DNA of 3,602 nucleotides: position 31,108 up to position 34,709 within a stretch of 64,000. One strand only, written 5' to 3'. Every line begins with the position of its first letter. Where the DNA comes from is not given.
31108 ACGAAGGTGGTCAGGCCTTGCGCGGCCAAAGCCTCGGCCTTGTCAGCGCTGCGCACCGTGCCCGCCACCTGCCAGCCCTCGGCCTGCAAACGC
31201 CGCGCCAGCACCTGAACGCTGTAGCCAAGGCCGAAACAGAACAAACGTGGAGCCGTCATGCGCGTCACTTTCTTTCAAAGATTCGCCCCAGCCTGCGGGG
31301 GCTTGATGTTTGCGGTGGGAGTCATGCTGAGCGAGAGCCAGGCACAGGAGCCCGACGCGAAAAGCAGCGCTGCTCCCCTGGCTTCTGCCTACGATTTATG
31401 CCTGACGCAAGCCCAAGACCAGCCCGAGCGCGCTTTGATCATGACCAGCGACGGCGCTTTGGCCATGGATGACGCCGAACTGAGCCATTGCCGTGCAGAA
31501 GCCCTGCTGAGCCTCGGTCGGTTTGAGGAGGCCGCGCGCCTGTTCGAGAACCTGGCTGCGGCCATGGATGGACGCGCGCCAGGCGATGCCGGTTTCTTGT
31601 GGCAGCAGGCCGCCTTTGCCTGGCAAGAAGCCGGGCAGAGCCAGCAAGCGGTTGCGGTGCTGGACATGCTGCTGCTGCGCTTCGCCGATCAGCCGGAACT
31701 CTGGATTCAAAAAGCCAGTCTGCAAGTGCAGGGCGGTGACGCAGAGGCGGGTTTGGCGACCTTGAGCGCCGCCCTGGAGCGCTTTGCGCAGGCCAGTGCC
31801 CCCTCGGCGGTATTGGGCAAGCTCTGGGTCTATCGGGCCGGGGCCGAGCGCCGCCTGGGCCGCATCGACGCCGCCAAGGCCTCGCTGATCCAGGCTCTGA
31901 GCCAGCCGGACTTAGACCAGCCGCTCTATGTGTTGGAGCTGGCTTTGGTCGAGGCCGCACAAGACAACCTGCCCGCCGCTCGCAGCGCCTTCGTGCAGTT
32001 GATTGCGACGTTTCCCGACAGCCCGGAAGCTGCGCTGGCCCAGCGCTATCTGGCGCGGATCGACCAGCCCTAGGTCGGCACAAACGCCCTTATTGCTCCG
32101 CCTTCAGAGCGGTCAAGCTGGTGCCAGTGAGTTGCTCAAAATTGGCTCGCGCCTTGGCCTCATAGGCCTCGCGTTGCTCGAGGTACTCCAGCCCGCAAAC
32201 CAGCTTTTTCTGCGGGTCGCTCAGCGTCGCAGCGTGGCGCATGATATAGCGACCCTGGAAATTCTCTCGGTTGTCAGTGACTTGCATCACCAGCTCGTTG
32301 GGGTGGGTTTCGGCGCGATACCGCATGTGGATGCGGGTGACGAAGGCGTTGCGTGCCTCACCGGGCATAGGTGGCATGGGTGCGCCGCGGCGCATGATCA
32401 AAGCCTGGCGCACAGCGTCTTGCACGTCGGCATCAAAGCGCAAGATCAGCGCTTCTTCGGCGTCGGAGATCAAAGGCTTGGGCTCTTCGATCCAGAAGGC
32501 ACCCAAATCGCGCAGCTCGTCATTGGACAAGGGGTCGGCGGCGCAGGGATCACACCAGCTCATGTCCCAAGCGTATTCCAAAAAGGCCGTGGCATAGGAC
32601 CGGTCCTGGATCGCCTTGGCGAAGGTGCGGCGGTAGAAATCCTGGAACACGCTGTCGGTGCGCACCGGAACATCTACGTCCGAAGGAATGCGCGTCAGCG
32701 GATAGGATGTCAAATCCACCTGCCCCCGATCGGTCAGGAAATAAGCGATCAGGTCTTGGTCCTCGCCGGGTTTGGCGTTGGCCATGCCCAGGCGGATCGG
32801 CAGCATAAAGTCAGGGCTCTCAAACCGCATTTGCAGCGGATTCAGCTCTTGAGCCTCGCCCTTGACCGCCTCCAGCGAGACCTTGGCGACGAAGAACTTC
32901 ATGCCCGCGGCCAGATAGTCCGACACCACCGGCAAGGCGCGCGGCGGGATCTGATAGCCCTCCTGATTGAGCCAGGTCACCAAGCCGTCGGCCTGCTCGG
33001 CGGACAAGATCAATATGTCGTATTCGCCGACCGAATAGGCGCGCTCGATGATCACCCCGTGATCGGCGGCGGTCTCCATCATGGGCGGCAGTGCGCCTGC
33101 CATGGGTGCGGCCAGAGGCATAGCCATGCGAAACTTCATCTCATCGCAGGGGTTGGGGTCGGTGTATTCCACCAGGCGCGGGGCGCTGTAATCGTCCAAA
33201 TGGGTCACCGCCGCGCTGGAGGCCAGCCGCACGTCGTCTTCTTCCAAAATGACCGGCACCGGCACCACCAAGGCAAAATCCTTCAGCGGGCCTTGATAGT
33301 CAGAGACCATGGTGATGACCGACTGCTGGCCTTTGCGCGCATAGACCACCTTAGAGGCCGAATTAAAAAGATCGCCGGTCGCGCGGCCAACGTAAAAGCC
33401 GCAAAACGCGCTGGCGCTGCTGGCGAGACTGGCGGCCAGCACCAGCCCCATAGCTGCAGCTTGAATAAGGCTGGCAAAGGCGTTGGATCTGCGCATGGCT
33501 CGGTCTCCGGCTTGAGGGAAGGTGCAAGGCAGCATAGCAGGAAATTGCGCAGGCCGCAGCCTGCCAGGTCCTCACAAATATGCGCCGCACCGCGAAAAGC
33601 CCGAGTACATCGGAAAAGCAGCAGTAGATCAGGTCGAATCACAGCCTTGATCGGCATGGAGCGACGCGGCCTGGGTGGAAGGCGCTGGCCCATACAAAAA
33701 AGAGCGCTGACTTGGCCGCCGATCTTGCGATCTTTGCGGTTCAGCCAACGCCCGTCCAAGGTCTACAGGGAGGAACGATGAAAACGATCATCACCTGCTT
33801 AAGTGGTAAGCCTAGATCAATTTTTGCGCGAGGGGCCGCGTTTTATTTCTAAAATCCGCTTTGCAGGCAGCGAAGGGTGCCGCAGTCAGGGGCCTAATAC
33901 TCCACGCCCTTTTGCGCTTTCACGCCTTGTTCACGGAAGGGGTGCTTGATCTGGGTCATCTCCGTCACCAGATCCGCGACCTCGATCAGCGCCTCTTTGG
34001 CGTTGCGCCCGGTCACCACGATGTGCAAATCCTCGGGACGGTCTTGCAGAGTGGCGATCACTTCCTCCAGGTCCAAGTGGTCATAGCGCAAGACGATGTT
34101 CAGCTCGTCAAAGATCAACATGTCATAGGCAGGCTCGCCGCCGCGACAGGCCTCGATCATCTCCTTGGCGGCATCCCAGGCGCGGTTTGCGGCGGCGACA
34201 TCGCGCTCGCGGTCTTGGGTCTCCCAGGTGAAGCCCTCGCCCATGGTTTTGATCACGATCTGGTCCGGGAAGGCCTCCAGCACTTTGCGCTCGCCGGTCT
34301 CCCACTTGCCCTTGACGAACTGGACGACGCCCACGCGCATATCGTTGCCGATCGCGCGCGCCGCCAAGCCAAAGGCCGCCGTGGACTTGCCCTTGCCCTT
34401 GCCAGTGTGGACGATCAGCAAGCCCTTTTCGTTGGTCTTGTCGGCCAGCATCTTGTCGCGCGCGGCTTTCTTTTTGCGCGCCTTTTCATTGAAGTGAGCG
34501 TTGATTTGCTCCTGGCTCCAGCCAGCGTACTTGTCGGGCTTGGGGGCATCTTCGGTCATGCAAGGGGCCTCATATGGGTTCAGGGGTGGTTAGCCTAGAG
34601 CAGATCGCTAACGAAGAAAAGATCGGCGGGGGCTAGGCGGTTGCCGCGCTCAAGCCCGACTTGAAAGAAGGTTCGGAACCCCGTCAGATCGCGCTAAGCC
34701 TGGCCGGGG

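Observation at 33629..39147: Dispersed and tandem copies of a ~100-bp intergenic element with internal hairpin potential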

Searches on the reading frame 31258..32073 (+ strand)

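Call 17: search_protein_families(library=pfam, proteins=[window:31258-32073:+])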
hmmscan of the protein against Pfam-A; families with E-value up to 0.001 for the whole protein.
window:31258-32073:+ (271 aa): 8 families
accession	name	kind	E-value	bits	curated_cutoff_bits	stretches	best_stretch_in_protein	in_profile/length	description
PF13428.12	TPR_14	-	4.8e-12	45.7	23.5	0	226-261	5-40/44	Tetratricopeptide repeat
PF13371.12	TPR_9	-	2.6e-08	34.2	35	1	124-175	7-58/73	Tetratricopeptide repeat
PF13432.12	TPR_16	-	6.7e-07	30.1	32.7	1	196-256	6-65/65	Tetratricopeptide repeat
PF13174.12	TPR_6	-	8.7e-07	29.6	26.3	0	227-255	5-33/33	Tetratricopeptide repeat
PF14559.12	TPR_19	-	2.4e-06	28.2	25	1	83-149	1-62/68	Tetratricopeptide repeat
PF07719.23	TPR_2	-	2.8e-05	24.4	27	0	73-99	1-27/34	Tetratricopeptide repeat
PF13181.12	TPR_8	-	0.00011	22.5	25.7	0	198-215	12-29/34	Tetratricopeptide repeat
PF13424.12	TPR_12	-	0.00025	21.6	30.1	0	73-109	3-38/77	Tetratricopeptide repeat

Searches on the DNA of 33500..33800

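Call 8: search_rna_families(source=window, start=33500, end=33800, threshold=evalue, max_evalue=10, show_alignments=3)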
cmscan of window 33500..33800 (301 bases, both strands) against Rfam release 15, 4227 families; matches with E-value up to 10: 2.
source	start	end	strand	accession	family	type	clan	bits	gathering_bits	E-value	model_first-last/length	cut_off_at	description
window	33687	33793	-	RF00519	suhB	Gene; sRNA;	CL00108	12.9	41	3.6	1-77/77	no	Makes More Granules Regulator RNA (mmgR)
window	33779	33798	-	RF01136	sR28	Gene; snRNA; snoRNA; CD-box;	-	8.5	39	8.7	1-55/55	no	Small nucleolar RNA sR28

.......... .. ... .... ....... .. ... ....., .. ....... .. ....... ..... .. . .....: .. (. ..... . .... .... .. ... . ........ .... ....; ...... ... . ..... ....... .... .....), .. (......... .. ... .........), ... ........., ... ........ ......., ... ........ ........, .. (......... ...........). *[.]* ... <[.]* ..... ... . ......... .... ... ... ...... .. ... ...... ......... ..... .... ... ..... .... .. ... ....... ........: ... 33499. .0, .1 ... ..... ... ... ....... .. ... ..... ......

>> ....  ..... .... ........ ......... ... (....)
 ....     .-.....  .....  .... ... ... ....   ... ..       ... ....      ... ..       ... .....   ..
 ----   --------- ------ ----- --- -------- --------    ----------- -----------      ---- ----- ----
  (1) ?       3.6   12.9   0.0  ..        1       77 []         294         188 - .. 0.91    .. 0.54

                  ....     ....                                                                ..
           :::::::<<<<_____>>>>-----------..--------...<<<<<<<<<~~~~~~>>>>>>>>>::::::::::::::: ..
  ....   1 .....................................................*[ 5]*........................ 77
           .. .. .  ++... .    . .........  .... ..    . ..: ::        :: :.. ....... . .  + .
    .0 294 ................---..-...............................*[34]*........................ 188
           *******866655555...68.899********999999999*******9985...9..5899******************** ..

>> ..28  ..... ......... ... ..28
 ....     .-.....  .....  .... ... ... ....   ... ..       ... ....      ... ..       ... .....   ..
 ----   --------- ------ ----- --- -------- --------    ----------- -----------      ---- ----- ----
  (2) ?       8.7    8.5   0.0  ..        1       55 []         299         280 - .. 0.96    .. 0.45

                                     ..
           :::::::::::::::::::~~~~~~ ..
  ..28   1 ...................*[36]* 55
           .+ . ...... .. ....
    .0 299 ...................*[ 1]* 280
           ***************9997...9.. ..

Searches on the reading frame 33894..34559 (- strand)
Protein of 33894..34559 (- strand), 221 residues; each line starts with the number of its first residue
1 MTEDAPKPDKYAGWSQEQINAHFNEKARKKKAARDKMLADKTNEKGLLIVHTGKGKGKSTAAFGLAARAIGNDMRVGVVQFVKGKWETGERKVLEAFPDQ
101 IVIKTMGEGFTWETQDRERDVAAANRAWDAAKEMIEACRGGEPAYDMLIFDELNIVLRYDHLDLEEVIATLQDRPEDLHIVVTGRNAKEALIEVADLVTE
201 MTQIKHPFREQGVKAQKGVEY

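Call 17: search_protein_families(library=pfam, proteins=[window:33894-34559:-])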
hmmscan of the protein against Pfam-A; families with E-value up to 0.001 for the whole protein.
window:33894-34559:- (221 aa): 1 family
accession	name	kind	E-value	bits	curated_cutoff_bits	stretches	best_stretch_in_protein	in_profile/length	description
PF02572.21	CobA_CobO_BtuR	-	6.7e-67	225.4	25.7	1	44-221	1-172/172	ATP:corrinoid adenosyltransferase BtuR/CobO/CobP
